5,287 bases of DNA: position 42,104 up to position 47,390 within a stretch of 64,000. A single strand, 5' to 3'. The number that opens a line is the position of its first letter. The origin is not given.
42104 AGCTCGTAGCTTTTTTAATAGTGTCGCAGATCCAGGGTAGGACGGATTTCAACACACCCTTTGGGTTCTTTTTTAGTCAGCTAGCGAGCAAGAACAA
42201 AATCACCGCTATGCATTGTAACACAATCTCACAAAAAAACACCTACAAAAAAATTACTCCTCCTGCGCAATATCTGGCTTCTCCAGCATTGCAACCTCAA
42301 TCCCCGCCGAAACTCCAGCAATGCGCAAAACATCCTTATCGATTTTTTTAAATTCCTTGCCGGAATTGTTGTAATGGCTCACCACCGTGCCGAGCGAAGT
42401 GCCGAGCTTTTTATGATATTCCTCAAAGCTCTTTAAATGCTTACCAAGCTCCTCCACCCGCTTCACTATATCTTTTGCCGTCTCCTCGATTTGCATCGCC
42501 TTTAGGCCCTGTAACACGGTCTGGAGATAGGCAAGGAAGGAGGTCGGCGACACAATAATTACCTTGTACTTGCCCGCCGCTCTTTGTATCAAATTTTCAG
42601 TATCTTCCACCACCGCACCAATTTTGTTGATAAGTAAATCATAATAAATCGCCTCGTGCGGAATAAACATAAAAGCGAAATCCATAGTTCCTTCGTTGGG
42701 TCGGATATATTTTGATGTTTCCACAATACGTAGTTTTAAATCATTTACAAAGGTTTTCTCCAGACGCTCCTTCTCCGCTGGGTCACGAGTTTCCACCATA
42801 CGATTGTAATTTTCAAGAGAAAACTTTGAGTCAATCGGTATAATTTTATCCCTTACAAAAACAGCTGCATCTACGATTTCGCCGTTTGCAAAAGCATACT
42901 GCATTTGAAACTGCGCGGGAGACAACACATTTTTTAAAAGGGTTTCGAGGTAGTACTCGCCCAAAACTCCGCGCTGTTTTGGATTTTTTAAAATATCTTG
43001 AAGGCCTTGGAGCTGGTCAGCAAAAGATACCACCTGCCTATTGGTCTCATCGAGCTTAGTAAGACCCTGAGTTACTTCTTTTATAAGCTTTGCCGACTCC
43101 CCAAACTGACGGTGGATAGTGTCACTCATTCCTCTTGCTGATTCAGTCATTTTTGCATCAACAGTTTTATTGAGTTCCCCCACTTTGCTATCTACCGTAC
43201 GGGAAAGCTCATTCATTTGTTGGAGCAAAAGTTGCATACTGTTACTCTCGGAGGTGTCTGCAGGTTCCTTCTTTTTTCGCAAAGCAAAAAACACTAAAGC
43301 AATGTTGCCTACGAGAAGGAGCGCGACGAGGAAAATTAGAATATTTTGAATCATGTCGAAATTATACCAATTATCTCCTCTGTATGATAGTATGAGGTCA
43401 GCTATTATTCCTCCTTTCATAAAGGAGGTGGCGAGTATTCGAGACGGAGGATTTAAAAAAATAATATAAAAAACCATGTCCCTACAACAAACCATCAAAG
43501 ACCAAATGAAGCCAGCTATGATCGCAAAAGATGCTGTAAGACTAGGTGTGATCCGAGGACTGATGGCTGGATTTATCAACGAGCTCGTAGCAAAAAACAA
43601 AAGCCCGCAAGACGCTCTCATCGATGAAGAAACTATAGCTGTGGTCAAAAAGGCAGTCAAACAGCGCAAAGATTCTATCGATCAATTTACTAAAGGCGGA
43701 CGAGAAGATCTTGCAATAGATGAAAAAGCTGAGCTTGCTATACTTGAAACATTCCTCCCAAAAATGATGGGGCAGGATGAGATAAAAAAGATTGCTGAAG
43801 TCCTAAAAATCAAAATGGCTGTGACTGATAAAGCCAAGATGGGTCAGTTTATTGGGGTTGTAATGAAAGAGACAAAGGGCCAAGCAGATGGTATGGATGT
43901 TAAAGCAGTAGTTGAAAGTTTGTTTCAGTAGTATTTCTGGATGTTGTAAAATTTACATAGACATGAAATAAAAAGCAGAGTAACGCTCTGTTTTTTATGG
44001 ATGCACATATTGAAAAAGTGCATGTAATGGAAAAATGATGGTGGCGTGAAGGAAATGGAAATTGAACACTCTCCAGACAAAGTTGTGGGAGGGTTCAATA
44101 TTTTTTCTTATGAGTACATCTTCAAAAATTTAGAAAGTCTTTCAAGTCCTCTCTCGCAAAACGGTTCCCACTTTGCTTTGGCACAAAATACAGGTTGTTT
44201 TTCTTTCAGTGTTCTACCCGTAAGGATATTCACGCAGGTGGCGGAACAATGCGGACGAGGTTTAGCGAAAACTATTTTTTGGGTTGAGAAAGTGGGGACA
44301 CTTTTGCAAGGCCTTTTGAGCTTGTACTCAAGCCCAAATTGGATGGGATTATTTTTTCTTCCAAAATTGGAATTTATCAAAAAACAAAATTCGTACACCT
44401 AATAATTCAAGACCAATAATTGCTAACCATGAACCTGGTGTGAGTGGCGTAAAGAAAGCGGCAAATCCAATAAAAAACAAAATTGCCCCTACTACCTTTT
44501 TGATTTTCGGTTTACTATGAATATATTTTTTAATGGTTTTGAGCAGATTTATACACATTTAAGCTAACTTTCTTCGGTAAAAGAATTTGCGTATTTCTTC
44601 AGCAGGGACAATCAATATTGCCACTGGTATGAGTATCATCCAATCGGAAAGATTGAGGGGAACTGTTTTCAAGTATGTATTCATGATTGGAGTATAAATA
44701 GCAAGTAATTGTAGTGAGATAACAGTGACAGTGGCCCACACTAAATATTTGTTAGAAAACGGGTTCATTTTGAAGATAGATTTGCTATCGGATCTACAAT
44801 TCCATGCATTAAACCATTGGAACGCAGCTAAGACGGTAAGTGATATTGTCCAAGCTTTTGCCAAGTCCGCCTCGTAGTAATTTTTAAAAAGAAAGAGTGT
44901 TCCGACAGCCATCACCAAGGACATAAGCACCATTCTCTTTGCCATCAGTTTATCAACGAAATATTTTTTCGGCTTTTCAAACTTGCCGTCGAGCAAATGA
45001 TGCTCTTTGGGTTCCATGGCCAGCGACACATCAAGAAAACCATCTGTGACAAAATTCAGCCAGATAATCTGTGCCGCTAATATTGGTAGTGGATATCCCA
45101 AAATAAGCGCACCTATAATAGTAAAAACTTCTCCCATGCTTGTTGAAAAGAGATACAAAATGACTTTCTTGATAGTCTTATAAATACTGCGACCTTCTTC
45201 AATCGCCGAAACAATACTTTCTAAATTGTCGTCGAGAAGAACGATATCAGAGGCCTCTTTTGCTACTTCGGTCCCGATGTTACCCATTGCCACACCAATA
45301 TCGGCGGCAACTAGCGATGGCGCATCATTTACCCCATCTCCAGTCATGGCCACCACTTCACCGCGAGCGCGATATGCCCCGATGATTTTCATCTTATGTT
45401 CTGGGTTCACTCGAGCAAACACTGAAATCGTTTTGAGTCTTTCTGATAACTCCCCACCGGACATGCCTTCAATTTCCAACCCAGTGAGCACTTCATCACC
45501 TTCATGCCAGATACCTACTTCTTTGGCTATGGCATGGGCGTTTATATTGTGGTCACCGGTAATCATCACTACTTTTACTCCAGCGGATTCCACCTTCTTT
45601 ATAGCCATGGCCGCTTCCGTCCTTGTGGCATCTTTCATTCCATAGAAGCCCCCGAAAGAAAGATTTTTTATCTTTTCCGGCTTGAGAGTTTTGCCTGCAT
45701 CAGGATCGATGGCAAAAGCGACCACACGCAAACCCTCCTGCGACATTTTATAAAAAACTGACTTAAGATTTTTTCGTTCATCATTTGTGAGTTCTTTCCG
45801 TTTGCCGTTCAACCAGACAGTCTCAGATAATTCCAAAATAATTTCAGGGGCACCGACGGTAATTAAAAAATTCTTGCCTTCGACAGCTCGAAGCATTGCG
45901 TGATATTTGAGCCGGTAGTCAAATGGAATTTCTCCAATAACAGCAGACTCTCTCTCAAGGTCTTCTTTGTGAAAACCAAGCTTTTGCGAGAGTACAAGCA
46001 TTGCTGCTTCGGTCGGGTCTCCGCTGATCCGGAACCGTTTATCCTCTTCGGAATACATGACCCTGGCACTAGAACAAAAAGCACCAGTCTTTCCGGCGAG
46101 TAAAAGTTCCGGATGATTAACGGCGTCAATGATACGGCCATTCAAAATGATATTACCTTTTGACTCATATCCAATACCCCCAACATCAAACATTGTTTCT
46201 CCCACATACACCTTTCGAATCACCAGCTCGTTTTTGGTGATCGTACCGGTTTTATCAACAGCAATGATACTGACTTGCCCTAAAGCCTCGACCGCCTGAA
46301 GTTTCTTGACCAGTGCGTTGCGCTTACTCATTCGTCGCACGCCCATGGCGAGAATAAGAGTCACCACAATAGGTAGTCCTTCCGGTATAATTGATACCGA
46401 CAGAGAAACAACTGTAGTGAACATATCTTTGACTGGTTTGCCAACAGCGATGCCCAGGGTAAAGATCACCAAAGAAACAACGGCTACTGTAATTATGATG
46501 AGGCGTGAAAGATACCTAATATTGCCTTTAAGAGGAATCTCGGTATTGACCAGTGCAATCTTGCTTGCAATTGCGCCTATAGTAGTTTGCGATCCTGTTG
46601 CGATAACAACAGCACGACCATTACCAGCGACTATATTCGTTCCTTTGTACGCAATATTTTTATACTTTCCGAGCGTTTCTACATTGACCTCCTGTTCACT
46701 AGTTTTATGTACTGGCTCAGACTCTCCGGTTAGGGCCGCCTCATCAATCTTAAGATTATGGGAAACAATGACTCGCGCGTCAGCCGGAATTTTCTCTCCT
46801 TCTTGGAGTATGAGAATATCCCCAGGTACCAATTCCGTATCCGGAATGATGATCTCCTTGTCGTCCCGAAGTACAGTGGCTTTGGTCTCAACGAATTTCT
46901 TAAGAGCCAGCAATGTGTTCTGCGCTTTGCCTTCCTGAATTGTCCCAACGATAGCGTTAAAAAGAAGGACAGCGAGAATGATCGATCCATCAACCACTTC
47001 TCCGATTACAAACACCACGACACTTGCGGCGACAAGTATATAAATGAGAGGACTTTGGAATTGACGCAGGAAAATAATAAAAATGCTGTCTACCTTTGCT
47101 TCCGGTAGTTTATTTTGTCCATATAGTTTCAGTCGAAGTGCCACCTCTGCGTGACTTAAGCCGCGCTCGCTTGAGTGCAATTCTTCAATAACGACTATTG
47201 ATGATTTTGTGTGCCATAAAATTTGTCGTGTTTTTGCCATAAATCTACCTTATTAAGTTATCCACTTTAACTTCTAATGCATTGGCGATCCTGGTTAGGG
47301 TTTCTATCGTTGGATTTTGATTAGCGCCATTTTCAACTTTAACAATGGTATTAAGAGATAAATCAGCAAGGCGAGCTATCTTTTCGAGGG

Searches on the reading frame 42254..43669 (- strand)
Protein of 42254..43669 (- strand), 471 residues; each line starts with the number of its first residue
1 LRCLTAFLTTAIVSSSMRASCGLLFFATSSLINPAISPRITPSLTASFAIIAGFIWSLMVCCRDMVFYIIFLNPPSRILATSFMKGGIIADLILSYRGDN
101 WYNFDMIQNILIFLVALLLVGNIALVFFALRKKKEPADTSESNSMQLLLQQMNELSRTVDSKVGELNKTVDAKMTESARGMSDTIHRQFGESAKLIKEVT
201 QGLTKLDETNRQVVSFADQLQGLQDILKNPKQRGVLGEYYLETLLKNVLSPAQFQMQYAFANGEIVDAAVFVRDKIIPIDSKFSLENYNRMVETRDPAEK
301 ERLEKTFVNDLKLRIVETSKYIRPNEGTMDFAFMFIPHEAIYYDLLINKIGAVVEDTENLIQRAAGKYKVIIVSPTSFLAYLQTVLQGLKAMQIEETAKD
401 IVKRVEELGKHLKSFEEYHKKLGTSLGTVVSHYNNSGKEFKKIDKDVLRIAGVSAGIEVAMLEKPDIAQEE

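Call 56: search_protein_families(library=pfam, proteins=[window:42254-43669:-], max_evalue=0.0001)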
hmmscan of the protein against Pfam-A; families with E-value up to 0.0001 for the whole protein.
window:42254-43669:- (471 aa): 1 family
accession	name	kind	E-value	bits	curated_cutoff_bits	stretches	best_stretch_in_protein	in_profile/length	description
PF02646.22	RmuC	-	7e-51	173.5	26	1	173-441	9-271/291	RmuC family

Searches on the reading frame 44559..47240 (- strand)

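Call 56: search_protein_families(library=pfam, proteins=[window:44559-47240:-], max_evalue=0.0001)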
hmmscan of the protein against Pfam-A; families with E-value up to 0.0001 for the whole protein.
window:44559-47240:- (893 aa): 6 families
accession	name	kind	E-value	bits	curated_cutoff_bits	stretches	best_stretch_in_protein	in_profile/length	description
PF00122.25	E1-E2_ATPase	-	3.1e-46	157.6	28.1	1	117-307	3-181/181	E1-E2 ATPase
PF00689.26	Cation_ATPase_C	-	2.3e-45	155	27.3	1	717-887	1-175/175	Cation transporting ATPase, C-terminus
PF00690.31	Cation_ATPase_N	-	1.5e-19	69.9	20.4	1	9-75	1-68/69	Cation transporter/ATPase, N-terminus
PF13246.12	Cation_ATPase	-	9.5e-15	54.8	21.7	1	388-474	2-90/91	Cation transport ATPase (P-type)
PF00702.32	Hydrolase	-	1.5e-13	52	26.4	1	325-647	3-191/191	haloacid dehalogenase-like hydrolase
PF08282.18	Hydrolase_3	-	2.5e-06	27.9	20.9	0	624-680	200-255/255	haloacid dehalogenase-like hydrolase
